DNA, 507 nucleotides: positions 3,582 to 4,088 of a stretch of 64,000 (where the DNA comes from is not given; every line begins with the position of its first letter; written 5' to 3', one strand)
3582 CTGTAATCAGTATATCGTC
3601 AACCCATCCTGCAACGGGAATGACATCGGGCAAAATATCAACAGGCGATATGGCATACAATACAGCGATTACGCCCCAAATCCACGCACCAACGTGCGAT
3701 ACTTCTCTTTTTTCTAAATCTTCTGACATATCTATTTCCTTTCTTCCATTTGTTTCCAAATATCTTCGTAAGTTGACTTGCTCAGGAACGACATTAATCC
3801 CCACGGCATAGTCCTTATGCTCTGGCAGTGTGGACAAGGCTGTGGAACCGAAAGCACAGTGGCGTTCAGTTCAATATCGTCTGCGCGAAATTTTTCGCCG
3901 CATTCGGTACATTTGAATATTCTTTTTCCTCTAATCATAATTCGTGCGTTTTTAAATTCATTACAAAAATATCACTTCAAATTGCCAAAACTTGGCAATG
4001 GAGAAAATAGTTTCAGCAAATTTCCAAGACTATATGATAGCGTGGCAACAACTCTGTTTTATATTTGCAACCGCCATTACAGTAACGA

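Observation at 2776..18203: Defence-island-like accessory segment about 1 kb downstream of dnaA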

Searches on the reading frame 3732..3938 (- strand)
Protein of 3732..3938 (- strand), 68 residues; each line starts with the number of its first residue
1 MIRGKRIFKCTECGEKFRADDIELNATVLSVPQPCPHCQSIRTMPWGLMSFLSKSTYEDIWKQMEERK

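Call 91: search_protein_families(library=pfam, proteins=[window:3732-3938:-], max_evalue=1)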
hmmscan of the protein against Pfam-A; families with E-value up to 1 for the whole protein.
window:3732-3938:- (68 aa): 20 families
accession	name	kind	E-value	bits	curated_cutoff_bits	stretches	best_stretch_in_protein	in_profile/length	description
PF23451.1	Zn_ribbon_PaaD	-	0.0022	18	27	1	34-43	16-25/53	PaaD zinc beta ribbon domain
PF09723.15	Zn_ribbon_8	-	0.0032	17.9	34.4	1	8-40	6-34/41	Zinc ribbon domain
PF12773.13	DZR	-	0.0061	17.1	27.3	1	9-43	14-35/45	Double zinc ribbon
PF02591.20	Zn_ribbon_9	-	0.0075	16.8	29.1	0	35-41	26-32/33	C4-type zinc ribbon domain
PF01155.25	HypA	-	0.01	16.3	28.9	1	7-43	70-97/112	Hydrogenase/urease nickel incorporation, metallochaperone, hypA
PF01096.23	Zn_ribbon_TFIIS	-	0.01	16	21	1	6-18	27-39/39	Transcription factor S-II (TFIIS)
PF08274.17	Zn_Ribbon_YjdM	-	0.012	16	30.8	1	34-43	4-13/30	PhnA Zinc-Ribbon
PF23458.2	DUF7130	-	0.018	15.3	35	1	7-41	53-79/89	Domain of unknown function (DUF7130)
PF13717.11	Zn_ribbon_4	-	0.025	15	30.3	1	8-39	3-32/36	zinc-ribbon domain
PF12760.12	Zn_ribbon_IS1595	-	0.034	14.5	25.4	0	35-42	21-28/46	Transposase zinc-ribbon domain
PF25206.1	DUF7836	-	0.04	14.2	26.7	1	9-43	9-41/59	Domain of unknown function (DUF7836)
PF13719.11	Zn_ribbon_5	-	0.045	14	29.3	1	7-41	2-34/37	zinc-ribbon domain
PF00096.32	zf-C2H2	-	0.069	14.1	25.2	1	8-18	1-11/23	Zinc finger, C2H2 type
PF13248.11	Zn_ribbon_3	-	0.088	12.8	27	0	9-17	4-26/26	zinc-ribbon domain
PF13465.12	zf-H2C2_2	-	0.089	13.6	40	1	4-17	11-24/26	Zinc-finger double domain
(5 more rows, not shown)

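Call 113: search_protein_families(library=phrogs, proteins=[window:3732-3938:-], max_evalue=0.001)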
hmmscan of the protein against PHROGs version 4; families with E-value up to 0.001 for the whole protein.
window:3732-3938:- (68 aa): 0 families
